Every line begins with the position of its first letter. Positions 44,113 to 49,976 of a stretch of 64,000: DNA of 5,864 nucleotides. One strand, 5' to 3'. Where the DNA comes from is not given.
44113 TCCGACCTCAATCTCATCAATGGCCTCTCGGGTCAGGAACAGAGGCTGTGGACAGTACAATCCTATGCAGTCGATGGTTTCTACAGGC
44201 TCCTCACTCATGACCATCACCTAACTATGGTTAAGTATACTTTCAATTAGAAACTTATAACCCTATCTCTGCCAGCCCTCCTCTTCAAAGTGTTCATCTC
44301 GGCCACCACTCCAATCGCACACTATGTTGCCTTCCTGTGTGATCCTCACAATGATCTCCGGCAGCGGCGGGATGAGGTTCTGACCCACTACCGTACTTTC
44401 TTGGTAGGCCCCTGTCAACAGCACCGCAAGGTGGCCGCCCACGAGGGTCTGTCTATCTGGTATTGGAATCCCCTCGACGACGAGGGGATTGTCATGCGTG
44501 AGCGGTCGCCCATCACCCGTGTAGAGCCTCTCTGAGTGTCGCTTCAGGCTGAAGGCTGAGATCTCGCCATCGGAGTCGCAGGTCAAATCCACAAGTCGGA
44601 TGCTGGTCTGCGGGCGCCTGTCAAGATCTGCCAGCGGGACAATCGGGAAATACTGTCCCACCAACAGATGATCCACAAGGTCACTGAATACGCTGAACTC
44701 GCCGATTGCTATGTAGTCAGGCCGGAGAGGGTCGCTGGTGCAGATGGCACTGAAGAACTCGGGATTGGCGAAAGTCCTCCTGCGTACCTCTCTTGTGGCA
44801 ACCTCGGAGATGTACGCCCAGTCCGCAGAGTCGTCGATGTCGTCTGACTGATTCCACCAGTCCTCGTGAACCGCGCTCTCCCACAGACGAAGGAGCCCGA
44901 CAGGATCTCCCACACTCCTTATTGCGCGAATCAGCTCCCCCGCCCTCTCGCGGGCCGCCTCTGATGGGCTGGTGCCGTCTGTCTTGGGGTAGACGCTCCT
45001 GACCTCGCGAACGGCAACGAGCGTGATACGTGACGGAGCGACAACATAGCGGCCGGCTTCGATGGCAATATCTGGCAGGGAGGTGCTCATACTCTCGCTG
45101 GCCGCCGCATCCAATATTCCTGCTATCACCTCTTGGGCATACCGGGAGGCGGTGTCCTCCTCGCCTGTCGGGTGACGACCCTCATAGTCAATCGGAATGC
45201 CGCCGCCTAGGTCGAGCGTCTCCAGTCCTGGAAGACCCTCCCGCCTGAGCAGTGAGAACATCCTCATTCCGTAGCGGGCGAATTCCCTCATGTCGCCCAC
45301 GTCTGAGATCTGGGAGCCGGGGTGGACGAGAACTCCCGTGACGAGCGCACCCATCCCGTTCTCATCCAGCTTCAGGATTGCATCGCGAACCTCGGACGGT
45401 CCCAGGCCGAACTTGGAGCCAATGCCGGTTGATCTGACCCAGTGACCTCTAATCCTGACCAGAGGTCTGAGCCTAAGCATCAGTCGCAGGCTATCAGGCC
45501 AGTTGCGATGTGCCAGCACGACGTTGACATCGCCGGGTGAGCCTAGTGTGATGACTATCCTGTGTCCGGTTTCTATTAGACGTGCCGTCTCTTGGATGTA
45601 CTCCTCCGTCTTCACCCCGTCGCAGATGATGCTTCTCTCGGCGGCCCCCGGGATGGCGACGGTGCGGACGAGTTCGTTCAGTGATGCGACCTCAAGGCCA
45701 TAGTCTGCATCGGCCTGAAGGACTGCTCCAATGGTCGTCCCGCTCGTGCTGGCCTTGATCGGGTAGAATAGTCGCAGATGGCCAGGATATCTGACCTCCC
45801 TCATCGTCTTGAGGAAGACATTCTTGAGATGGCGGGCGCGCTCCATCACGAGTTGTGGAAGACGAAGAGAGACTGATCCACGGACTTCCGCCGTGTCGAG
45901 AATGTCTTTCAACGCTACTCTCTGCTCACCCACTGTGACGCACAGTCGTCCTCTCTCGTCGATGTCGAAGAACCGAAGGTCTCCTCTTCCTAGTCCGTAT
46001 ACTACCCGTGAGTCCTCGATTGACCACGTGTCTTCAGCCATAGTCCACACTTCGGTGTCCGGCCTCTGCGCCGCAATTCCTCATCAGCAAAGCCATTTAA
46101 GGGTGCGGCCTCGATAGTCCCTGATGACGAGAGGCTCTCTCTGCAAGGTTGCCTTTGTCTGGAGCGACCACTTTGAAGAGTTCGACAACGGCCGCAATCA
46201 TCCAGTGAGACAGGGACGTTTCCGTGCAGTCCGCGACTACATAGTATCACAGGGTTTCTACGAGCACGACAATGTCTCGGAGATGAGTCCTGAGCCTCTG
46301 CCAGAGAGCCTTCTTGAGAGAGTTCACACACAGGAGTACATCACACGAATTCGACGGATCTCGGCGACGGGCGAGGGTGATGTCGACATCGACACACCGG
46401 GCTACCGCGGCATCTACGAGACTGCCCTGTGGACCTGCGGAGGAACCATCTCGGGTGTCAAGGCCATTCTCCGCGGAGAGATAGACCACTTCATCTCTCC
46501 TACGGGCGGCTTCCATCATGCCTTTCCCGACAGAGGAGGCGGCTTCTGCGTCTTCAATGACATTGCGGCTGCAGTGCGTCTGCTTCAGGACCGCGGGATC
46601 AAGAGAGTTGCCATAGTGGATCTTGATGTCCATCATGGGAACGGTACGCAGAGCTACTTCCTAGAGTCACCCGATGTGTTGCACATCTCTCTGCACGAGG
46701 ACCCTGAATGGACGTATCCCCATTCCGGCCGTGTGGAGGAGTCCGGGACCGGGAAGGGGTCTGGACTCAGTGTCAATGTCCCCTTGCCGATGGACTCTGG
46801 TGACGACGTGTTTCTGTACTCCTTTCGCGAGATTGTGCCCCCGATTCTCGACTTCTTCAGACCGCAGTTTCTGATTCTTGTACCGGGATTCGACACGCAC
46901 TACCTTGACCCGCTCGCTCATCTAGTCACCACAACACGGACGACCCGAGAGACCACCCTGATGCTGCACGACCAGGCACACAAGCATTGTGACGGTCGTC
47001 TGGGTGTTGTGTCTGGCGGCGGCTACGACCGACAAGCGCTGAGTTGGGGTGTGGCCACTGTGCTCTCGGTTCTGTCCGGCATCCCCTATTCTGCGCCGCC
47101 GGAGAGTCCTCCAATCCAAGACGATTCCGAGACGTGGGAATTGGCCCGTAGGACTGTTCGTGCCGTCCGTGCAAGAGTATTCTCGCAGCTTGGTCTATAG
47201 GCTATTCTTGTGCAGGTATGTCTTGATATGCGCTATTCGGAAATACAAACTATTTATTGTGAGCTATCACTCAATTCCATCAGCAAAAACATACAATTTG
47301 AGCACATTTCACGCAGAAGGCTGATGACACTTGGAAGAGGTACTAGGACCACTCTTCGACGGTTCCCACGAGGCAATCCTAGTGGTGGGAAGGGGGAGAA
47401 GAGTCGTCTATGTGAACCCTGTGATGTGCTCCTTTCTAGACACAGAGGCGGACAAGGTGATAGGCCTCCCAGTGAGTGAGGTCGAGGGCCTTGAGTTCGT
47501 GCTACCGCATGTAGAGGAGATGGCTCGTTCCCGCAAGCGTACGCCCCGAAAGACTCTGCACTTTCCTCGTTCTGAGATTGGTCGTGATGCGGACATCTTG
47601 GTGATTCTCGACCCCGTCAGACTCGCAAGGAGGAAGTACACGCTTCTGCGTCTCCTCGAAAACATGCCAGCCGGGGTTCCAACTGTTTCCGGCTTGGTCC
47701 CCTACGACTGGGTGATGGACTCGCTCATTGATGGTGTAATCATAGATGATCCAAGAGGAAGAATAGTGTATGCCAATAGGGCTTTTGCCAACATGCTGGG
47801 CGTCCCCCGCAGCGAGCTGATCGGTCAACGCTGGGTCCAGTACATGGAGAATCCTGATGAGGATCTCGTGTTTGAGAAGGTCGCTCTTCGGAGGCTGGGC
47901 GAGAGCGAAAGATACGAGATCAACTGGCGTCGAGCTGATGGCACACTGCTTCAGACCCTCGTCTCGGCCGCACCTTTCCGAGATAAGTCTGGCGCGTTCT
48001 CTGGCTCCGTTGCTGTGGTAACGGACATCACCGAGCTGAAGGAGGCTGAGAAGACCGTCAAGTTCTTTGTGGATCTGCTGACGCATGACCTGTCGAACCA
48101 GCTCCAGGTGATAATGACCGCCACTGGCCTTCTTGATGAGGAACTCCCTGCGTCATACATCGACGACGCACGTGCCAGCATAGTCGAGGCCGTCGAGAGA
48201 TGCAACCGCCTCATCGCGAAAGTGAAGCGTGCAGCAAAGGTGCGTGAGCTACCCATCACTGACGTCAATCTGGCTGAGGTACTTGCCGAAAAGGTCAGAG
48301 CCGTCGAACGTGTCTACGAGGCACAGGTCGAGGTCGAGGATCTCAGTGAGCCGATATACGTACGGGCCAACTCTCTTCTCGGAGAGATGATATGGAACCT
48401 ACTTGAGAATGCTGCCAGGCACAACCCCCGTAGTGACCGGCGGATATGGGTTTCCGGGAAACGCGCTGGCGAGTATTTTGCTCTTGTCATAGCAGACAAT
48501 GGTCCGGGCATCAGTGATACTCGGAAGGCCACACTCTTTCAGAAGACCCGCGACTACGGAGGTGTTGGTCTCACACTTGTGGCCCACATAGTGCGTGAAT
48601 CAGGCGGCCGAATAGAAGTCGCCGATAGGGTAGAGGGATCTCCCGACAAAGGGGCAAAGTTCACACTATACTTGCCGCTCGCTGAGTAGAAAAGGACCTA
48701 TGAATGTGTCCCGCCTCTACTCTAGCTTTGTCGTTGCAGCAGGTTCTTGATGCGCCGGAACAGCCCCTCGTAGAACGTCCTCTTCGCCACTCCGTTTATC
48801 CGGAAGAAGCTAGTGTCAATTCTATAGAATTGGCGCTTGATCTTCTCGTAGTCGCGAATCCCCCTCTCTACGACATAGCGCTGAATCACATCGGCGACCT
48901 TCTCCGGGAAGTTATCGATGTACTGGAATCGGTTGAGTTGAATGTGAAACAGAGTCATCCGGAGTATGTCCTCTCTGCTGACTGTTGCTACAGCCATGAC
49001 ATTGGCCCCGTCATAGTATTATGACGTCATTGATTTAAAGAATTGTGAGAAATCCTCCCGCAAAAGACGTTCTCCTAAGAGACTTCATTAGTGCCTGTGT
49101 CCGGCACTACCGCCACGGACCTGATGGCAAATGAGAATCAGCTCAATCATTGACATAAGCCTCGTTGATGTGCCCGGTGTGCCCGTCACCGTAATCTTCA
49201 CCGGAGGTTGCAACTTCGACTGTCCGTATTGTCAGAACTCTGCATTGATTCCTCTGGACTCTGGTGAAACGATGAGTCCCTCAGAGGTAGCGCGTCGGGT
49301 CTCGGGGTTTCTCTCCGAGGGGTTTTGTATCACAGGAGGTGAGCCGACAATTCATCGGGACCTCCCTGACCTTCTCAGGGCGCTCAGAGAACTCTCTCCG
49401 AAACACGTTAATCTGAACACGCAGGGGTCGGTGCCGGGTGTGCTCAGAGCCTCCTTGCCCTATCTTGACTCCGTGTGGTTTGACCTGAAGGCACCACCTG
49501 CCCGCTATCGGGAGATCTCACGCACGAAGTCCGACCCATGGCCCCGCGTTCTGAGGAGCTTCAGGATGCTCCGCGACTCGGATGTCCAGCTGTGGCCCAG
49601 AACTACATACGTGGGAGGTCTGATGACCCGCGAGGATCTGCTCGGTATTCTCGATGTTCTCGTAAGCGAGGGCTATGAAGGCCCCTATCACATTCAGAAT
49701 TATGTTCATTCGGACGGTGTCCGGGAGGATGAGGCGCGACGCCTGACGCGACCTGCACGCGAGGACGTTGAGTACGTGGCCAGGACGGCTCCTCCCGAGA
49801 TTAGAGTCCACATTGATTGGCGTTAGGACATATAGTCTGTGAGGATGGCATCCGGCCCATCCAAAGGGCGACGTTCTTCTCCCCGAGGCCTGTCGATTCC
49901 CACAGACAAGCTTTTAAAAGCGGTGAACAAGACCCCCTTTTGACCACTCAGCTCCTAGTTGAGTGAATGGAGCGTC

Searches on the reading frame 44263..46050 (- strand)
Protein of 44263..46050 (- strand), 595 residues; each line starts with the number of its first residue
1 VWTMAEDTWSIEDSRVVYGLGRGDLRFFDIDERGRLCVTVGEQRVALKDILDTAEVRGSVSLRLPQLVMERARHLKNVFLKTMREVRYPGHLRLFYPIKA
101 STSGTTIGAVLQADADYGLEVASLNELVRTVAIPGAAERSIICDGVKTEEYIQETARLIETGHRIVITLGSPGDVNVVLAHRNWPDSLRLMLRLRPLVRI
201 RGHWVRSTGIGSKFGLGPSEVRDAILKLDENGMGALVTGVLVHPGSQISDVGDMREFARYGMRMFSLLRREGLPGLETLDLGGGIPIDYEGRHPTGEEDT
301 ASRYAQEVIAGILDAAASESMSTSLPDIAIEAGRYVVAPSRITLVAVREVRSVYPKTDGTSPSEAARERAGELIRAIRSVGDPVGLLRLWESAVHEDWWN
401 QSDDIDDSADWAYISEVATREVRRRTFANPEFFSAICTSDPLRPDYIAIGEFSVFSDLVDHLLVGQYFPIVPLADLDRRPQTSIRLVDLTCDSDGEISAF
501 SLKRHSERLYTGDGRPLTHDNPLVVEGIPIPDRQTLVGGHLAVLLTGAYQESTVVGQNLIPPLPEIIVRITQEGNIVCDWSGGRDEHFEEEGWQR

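Call 44: search_protein_families(library=pfam, proteins=[window:44263-46050:-], max_evalue=0.00001)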
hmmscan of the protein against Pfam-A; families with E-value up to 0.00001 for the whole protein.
window:44263-46050:- (595 aa): 1 family
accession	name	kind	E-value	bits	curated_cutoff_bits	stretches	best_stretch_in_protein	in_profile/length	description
PF02784.22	Orn_Arg_deC_N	-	1.9e-21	77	23.4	1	91-338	17-247/247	Pyridoxal-dependent decarboxylase, pyridoxal binding domain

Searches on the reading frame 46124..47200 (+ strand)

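Call 45: search_protein_families(library=pfam, proteins=[window:46124-47200:+], max_evalue=0.00001)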
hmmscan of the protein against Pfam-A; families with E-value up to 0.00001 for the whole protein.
window:46124-47200:+ (358 aa): 1 family
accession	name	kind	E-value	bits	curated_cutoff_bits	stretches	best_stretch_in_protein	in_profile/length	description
PF00850.24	Hist_deacetyl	-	1.4e-78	264.7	27.9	1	26-316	1-297/298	Histone deacetylase domain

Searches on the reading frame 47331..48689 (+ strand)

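Call 45: search_protein_families(library=pfam, proteins=[window:47331-48689:+], max_evalue=0.00001)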
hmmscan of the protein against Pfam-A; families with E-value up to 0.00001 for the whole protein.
window:47331-48689:+ (452 aa): 9 families
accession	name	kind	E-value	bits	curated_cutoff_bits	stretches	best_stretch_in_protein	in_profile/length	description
PF13426.13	PAS_9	-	8.2e-24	84.3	27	1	134-235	2-103/103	PAS domain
PF00989.32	PAS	-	6.6e-22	78.1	22.6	1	128-233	6-113/113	PAS fold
PF02518.31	HATPase_c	-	1.3e-16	61.5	26.4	1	349-451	5-110/111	Histidine kinase-, DNA gyrase B-, and HSP90-like ATPase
PF08448.16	PAS_4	-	1.4e-16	61.1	23.1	1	130-237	2-109/110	PAS fold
PF13188.13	PAS_8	-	6.8e-16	58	21.8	1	128-177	6-55/65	PAS domain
PF24820.1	Diguanyl_cycl_sensor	-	6.6e-08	32.9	28.1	1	129-204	2-84/109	Diguanylate cyclase-like sensor domain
PF08447.18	PAS_3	-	1.1e-07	32.4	25.6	1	145-223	1-82/89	PAS fold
PF13581.12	HATPase_c_2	-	4e-07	30.5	27.4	1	319-423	5-111/127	Histidine kinase-like ATPase domain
PF12860.13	PAS_7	-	3.5e-06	27.6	27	0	130-240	2-114/115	PAS fold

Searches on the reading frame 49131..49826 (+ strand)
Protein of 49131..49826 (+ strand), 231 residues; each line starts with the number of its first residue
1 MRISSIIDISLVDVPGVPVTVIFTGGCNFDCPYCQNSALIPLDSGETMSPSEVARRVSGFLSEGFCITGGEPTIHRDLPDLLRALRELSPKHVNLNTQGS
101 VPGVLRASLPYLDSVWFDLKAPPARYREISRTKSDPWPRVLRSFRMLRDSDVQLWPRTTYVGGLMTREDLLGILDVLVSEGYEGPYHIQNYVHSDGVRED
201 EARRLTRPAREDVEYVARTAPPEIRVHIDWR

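Call 45: search_protein_families(library=pfam, proteins=[window:49131-49826:+], max_evalue=0.00001)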
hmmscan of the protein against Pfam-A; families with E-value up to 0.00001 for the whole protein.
window:49131-49826:+ (231 aa): 2 families
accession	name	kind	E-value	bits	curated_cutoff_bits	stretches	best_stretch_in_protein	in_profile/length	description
PF04055.27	Radical_SAM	-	1.2e-19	71.5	29.5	1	21-175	1-164/166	Radical SAM superfamily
PF13353.11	Fer4_12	-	4.2e-08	34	22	1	15-91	4-83/137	4Fe-4S single cluster domain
